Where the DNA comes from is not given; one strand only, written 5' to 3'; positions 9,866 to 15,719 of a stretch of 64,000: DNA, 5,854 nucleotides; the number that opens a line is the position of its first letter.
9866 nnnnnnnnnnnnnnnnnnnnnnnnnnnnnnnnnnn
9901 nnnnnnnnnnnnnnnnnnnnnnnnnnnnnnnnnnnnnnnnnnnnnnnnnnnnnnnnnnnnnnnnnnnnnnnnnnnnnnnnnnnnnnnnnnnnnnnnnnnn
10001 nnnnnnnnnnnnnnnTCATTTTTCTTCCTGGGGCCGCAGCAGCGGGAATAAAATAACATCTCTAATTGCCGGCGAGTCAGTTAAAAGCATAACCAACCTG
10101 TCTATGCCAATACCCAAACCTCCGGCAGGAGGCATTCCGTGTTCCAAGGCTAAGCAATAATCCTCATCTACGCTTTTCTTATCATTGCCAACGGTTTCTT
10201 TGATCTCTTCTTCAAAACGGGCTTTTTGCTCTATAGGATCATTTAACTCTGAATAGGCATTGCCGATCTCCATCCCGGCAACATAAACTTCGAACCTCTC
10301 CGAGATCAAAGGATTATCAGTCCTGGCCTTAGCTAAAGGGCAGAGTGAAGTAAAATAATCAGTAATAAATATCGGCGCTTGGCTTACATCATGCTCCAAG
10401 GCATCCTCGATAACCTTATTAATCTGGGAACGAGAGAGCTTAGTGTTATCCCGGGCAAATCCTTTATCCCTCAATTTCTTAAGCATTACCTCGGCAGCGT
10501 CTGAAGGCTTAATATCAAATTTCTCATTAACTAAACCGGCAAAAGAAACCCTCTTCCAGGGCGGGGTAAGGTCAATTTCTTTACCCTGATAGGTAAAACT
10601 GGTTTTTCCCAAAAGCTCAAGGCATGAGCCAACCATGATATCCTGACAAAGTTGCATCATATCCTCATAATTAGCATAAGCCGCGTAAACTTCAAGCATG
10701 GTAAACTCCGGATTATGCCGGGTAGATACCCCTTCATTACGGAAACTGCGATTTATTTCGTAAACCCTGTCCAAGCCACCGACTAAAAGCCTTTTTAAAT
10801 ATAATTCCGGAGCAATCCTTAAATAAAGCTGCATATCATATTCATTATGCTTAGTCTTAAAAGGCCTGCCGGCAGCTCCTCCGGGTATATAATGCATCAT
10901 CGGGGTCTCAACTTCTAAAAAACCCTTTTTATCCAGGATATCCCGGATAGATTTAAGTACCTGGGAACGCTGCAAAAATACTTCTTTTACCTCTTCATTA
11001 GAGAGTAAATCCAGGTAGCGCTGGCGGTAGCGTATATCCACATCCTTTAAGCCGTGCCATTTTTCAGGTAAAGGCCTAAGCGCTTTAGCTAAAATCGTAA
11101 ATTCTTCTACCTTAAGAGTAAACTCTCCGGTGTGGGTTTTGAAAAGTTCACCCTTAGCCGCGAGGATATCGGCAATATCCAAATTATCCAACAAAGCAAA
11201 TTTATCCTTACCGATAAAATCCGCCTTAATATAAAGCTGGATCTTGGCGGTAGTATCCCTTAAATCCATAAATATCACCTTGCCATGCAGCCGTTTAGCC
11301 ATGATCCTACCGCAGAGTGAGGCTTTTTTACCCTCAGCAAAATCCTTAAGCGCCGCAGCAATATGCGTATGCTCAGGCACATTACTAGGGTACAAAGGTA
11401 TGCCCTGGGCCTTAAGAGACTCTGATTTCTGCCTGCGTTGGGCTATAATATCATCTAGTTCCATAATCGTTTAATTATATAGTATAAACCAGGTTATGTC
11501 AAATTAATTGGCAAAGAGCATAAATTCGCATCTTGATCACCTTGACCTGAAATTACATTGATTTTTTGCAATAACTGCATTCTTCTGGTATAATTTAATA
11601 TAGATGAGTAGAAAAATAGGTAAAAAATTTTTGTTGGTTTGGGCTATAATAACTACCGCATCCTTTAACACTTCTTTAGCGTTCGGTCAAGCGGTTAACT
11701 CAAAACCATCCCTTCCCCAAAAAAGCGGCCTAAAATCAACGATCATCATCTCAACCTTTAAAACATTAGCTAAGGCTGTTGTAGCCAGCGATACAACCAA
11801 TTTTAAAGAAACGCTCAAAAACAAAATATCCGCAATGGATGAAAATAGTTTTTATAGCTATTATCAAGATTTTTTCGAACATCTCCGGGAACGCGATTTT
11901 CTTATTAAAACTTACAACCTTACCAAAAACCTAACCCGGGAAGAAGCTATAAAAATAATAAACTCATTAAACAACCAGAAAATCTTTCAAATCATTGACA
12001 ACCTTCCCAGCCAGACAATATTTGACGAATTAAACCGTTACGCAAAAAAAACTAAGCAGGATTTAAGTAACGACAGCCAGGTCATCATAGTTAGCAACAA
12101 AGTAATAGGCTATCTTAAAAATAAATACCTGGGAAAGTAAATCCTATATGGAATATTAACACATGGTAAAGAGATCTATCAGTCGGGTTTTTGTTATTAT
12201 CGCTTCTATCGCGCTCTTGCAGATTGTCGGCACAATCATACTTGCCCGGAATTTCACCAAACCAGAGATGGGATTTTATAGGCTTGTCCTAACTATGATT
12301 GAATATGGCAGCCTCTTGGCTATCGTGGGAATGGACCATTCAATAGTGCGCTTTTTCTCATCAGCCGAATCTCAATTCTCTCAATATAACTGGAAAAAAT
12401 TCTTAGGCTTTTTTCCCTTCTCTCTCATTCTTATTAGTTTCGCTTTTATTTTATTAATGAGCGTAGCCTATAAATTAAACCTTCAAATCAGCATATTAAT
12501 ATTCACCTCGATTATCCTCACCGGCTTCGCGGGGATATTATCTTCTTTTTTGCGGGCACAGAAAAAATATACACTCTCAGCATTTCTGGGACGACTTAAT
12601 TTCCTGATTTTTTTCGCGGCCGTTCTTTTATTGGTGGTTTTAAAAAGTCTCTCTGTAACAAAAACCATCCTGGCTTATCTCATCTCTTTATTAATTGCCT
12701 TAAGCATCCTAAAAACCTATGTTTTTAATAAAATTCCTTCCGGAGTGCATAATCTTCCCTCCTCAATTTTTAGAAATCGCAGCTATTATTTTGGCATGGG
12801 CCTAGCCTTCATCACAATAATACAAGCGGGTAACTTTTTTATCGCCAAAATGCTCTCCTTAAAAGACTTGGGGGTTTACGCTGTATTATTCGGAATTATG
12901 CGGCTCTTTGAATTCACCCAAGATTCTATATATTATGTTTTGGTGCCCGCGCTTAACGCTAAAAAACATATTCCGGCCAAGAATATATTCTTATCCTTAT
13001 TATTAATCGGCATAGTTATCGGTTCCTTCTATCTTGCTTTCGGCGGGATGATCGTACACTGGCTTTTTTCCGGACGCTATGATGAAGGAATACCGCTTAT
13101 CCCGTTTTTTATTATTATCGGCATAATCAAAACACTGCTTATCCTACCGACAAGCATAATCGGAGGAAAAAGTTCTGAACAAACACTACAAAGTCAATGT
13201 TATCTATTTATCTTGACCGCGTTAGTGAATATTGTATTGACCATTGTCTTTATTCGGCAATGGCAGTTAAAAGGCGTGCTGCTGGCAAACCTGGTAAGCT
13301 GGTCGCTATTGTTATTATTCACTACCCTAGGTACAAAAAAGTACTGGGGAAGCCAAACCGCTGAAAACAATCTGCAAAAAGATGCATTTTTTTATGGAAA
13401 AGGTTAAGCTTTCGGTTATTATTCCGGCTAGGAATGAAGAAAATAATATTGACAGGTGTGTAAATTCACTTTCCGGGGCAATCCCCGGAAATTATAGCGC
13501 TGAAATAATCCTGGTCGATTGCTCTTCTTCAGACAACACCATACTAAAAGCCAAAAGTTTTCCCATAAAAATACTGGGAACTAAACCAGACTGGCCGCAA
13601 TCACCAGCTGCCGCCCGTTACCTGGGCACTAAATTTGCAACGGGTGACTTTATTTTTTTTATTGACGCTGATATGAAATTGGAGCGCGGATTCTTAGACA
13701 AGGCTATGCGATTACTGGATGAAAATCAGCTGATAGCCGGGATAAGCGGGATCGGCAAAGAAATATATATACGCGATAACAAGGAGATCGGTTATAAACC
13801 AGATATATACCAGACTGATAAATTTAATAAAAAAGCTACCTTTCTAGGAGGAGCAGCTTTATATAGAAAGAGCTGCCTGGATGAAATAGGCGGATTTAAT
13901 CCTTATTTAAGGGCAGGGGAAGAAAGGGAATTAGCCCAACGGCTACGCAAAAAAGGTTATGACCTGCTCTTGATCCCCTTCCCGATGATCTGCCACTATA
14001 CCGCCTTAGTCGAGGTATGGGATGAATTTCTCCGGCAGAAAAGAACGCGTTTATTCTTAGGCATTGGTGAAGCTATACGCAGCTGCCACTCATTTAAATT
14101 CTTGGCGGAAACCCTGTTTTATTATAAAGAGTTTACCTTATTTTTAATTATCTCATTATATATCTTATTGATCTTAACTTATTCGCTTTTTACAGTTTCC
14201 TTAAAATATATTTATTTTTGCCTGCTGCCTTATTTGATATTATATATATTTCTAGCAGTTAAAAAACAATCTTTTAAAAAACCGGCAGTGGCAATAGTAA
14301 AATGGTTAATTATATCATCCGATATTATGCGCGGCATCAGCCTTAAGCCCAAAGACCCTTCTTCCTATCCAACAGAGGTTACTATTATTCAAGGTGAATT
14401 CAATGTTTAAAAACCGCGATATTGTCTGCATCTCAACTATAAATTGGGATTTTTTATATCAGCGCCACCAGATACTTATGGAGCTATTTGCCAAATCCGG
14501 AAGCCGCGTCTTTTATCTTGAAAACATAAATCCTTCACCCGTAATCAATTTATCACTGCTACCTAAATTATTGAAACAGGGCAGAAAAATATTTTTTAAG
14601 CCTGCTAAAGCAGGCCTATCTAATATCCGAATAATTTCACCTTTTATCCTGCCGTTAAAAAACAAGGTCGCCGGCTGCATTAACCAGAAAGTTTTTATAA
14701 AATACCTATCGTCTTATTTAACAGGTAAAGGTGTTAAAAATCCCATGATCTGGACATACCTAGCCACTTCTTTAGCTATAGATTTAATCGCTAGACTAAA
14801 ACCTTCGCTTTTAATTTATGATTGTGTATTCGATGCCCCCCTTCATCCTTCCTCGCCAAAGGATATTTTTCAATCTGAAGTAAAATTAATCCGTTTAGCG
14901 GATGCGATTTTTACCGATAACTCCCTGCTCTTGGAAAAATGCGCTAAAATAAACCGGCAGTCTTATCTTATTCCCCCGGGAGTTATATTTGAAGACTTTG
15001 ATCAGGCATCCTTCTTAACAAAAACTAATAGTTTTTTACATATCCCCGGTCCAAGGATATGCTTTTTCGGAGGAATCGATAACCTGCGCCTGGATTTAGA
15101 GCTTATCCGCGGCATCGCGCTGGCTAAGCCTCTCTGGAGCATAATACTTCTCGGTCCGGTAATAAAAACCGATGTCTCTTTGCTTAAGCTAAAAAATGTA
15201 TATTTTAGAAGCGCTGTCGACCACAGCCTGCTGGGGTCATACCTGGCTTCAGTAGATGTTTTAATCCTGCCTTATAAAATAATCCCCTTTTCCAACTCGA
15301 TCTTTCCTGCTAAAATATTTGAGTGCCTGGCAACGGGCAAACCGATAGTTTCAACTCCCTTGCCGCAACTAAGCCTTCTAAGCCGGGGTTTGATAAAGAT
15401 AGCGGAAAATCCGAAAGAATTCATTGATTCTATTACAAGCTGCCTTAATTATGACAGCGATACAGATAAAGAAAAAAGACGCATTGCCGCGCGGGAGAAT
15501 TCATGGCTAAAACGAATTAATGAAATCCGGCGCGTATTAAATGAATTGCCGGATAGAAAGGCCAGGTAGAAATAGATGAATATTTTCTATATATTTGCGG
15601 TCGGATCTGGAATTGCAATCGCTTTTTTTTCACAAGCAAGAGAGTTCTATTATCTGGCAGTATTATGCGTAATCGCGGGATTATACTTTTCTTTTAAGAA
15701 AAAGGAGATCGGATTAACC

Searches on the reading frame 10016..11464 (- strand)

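Call 9: search_protein_families(library=pfam, proteins=[window:10016-11464:-], max_evalue=0.001)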
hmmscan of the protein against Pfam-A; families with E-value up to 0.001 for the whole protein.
window:10016-11464:- (482 aa): 2 families
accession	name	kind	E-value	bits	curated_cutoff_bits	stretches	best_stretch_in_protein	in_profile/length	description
PF00152.25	tRNA-synt_2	-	3e-86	289.7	25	1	142-475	2-306/308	tRNA synthetases class II (D, K and N)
PF01336.31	tRNA_anti-codon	-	1.6e-17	63.6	27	1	49-125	2-75/75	OB-fold nucleic acid binding domain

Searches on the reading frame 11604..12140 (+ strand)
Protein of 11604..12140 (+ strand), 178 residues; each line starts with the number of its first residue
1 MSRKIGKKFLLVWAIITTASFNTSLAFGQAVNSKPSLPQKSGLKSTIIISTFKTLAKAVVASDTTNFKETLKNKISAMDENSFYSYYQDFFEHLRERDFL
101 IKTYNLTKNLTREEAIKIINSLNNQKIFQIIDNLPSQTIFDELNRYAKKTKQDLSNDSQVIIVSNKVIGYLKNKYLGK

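Call 8: search_protein_families(library=pfam, proteins=[window:11604-12140:+], max_evalue=0.001)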
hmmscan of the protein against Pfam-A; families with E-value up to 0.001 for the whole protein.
window:11604-12140:+ (178 aa): 0 families

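Call 74: search_protein_families(library=pfam, proteins=[window:11604-12140:+], max_evalue=0.01)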
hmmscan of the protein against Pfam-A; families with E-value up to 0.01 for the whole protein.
window:11604-12140:+ (178 aa): 1 family
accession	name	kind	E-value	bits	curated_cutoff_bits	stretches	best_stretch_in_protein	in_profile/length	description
PF18215.6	Rtt106_N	-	0.0052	16.8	26.3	0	125-152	12-40/45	Histone chaperone Rtt106 N-terminal domain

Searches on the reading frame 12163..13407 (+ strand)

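Call 8: search_protein_families(library=pfam, proteins=[window:12163-13407:+], max_evalue=0.001)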
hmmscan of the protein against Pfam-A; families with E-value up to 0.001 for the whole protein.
window:12163-13407:+ (414 aa): 1 family
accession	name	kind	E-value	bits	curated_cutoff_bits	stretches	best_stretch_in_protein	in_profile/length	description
PF01943.22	Polysacc_synt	-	5e-08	33.1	28.2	1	9-263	8-269/274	Polysaccharide biosynthesis protein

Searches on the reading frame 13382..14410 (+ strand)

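Call 8: search_protein_families(library=pfam, proteins=[window:13382-14410:+], max_evalue=0.001)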
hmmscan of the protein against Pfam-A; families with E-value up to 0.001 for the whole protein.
window:13382-14410:+ (342 aa): 4 families
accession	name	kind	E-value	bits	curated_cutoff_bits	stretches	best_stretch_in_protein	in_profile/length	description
PF00535.33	Glycos_transf_2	-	1.6e-20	74.1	23.3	1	11-169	1-167/168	Glycosyl transferase family 2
PF13632.12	Glyco_trans_2_3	-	1.1e-11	45.4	27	1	91-290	2-196/198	Glycosyl transferase family group 2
PF10111.15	Glyco_tranf_2_2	-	2.6e-08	34.2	27.3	1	11-113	1-107/276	Glycosyltransferase like family 2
PF13641.12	Glyco_tranf_2_3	-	9.7e-05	22.9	27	0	10-114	3-112/230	Glycosyltransferase like family 2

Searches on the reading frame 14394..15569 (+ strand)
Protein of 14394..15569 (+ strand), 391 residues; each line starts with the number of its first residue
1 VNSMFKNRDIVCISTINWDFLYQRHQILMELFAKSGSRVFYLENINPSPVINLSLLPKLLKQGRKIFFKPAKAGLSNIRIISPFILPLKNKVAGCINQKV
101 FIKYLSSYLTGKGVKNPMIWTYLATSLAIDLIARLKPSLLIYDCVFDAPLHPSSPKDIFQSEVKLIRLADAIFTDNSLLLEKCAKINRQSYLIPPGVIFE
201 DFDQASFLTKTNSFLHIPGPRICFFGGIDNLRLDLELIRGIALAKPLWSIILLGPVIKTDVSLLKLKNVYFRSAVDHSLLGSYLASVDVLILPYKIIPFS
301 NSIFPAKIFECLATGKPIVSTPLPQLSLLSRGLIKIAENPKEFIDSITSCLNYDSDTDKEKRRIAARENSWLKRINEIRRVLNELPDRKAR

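Call 8: search_protein_families(library=pfam, proteins=[window:14394-15569:+], max_evalue=0.001)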
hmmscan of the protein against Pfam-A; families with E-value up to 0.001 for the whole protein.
window:14394-15569:+ (391 aa): 1 family
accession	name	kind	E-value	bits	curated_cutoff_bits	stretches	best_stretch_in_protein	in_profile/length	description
PF13692.12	Glyco_trans_1_4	-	9.5e-08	32.8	27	1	220-351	2-140/142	Glycosyl transferases group 1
